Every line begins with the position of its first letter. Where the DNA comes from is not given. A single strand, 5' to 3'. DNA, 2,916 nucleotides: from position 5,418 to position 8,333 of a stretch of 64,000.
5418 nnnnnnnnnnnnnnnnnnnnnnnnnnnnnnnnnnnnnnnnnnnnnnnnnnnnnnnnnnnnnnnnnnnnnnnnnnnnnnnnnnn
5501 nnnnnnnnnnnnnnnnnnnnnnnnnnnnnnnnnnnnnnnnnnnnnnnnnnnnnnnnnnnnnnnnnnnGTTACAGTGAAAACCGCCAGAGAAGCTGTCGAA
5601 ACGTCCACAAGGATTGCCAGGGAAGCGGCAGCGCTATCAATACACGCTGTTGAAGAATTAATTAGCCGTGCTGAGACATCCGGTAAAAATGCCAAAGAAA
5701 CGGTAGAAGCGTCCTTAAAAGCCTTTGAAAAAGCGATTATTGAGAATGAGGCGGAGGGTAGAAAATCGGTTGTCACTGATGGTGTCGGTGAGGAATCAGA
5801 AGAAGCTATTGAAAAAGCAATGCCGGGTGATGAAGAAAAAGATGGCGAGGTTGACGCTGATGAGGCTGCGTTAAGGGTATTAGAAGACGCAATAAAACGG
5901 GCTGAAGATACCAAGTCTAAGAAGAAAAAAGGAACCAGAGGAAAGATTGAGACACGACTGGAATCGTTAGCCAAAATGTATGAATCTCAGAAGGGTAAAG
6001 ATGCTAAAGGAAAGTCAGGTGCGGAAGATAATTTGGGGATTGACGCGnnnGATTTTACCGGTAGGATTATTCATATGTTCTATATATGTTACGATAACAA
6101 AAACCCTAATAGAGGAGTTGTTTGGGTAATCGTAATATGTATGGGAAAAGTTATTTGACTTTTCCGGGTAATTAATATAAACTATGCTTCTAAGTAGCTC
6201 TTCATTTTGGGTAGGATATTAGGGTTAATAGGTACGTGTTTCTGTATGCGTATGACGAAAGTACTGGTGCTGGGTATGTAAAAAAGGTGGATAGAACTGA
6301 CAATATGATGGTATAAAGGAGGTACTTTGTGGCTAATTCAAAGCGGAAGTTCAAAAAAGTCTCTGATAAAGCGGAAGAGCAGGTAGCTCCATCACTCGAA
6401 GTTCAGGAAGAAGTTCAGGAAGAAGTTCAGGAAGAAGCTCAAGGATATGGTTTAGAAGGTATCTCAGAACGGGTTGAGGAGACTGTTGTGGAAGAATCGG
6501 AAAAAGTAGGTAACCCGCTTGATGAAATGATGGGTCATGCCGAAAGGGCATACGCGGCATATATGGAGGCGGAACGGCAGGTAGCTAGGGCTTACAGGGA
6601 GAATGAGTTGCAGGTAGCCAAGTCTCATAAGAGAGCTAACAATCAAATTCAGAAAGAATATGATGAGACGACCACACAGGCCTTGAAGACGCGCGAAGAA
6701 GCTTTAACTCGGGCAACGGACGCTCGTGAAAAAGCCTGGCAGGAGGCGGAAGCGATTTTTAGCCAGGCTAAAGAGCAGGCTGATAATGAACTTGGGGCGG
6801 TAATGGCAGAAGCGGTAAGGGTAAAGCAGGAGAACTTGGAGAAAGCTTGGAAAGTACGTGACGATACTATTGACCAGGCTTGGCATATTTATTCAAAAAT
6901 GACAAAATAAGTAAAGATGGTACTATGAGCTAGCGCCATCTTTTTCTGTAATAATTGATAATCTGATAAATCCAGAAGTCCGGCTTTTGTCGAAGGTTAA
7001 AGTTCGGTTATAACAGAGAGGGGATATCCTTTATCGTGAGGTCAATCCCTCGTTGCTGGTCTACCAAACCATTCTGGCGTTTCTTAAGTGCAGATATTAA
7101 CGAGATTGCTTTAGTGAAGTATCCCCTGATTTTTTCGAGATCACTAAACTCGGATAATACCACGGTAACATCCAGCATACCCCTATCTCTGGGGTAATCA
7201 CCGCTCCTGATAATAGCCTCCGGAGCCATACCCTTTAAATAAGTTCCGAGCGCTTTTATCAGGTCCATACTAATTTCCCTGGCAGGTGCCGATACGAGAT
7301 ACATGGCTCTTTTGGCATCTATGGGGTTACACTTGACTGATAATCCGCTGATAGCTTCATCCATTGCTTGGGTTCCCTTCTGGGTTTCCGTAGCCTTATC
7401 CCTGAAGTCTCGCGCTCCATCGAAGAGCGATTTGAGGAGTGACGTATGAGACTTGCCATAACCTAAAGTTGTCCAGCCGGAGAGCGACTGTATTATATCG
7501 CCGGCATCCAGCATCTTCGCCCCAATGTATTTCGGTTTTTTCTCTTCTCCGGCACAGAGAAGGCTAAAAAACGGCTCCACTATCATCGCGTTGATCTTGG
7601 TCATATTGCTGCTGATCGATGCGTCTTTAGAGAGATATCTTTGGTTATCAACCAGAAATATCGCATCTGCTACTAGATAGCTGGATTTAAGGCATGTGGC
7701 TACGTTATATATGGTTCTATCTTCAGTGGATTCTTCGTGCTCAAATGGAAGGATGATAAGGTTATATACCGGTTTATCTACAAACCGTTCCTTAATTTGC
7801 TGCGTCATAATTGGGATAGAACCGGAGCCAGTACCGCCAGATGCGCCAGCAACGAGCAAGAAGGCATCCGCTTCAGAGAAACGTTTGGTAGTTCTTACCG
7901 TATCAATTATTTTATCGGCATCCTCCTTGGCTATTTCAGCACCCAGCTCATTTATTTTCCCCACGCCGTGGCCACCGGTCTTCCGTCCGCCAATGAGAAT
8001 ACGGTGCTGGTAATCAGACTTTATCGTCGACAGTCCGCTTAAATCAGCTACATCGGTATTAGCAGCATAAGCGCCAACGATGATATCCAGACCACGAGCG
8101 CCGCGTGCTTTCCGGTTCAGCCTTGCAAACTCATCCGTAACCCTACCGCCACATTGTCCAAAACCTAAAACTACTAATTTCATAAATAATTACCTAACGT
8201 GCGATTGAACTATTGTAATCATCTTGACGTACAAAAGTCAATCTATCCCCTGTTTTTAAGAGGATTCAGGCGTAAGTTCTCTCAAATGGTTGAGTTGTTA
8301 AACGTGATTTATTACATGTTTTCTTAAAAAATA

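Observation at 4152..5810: Metronomic 25-residue repeat with 11-residue quantised insertions in the 650-aa protein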

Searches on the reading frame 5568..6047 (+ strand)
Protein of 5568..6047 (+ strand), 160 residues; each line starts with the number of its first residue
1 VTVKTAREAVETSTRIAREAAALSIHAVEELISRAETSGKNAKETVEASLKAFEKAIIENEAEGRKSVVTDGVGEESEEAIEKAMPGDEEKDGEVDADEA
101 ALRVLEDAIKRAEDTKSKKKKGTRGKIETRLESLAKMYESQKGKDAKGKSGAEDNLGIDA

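Call 49: find_related_loci(query=A3, collection=metagenome_contigs, flank=8000)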
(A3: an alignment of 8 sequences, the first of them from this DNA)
Query A3 (160 aa) in metagenome_contigs; peptide patterns used: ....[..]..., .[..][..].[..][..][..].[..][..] (x = any residue, [..] = any of these).
239 stretches matched a pattern; 98 encode a relative of the query (tblastn E <= 1e-3); the best 80 are kept; 80 distinct loci.
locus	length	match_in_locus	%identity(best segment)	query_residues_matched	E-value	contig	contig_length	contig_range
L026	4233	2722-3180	45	2-155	2e-26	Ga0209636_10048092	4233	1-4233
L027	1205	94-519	42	2-159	3e-26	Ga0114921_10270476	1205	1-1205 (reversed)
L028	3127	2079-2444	43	1-146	9e-26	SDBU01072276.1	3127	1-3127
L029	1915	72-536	41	2-154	5e-24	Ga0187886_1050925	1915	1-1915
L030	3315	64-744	45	1-151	4e-23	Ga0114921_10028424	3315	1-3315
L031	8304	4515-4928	44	2-140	8e-23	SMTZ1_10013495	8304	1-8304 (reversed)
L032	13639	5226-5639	44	2-140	9e-23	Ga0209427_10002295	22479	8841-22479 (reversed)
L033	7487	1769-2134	43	2-145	7e-22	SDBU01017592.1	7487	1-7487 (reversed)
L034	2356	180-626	41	2-145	1e-21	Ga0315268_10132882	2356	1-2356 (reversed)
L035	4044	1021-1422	45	1-139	1e-21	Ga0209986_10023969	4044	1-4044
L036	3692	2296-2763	43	2-159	2e-21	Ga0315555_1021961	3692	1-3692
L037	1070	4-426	42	13-154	1e-21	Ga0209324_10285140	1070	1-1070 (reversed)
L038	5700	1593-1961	41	2-145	7e-21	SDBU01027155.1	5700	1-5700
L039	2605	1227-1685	41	2-155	6e-21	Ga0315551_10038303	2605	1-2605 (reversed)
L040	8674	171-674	38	2-157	8e-21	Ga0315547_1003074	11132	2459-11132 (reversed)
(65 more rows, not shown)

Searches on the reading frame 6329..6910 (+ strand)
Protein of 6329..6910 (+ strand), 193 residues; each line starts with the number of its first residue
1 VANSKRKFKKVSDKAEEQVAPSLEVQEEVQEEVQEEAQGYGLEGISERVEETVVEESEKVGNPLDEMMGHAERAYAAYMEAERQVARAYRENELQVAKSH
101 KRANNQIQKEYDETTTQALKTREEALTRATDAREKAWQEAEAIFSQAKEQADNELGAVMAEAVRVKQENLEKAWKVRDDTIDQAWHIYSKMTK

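Call 4: search_protein_families(library=pfam, proteins=[window:6329-6910:+], max_evalue=0.1)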
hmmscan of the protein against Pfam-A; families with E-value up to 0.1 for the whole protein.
window:6329-6910:+ (193 aa): 0 families

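Call 5: search_protein_families(library=ncbifam, proteins=[window:6329-6910:+], max_evalue=0.1)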
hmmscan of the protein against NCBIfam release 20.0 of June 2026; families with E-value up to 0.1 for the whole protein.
window:6329-6910:+ (193 aa): 2 families
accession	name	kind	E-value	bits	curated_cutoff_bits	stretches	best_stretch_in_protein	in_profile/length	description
NF011042.0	PRK14472.1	equivalog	0.013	15.4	198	1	117-191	45-115/175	F0F1 ATP synthase subunit B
NF012221.1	MARTX_Nterm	equivalog_domain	0.021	12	700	1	22-169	1693-1831/1910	MARTX multifunctional-autoprocessing repeats-in-toxin holotoxin RtxA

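Call 77: find_homologous_proteins(query=window:6329-6907:+, max_evalue=0.001)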
Query window:6329-6907:+ (193 aa): 2 proteins with E <= 0.001 among 383 candidates.
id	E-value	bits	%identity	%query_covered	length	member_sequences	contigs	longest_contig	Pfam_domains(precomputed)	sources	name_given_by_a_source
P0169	2.7e-18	85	40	77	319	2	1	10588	PF13426.14,PF00989.32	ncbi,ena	ncbi:MAG: PAS domain S-box protein [Dehalococcoidales bacterium]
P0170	8.5e-17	80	57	44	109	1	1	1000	-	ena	-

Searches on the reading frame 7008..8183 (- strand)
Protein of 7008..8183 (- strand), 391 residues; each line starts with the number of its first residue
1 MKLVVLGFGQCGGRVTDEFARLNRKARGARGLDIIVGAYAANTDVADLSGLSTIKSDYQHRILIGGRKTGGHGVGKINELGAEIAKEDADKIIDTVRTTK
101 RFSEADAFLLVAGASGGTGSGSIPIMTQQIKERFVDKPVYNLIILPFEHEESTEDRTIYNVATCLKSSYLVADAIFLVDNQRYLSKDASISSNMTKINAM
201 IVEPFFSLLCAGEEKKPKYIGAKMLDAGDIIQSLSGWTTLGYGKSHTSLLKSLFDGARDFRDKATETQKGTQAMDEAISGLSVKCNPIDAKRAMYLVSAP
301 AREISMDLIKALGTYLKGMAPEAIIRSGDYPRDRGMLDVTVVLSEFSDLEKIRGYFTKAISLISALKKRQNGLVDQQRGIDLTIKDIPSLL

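Call 4: search_protein_families(library=pfam, proteins=[window:7008-8183:-], max_evalue=0.1)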
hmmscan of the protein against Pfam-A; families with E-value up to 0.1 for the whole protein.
window:7008-8183:- (391 aa): 4 families
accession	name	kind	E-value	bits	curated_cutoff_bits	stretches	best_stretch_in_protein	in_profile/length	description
PF00091.31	Tubulin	-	2.9e-29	103.1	33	1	3-183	2-185/190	Tubulin/FtsZ family, GTPase domain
PF21011.2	CetZ_C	-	2.9e-16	59.8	21.6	1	189-359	3-178/180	Tubulin-like CetZ, C-terminal domain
PF09415.16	CENP-X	-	0.051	14.3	25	0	303-354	18-68/74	CENP-S associating Centromere protein X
PF13809.12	Tubulin_2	-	0.075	12.7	27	0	107-161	163-224/356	Tubulin like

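Call 5: search_protein_families(library=ncbifam, proteins=[window:7008-8183:-], max_evalue=0.1)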
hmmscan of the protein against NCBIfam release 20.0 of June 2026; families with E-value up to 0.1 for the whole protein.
window:7008-8183:- (391 aa): 1 family
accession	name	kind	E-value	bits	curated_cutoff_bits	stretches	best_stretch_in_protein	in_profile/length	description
TIGR00065.1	ftsZ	equivalog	9.4e-15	54.8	295.2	1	2-191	19-185/353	cell division protein FtsZ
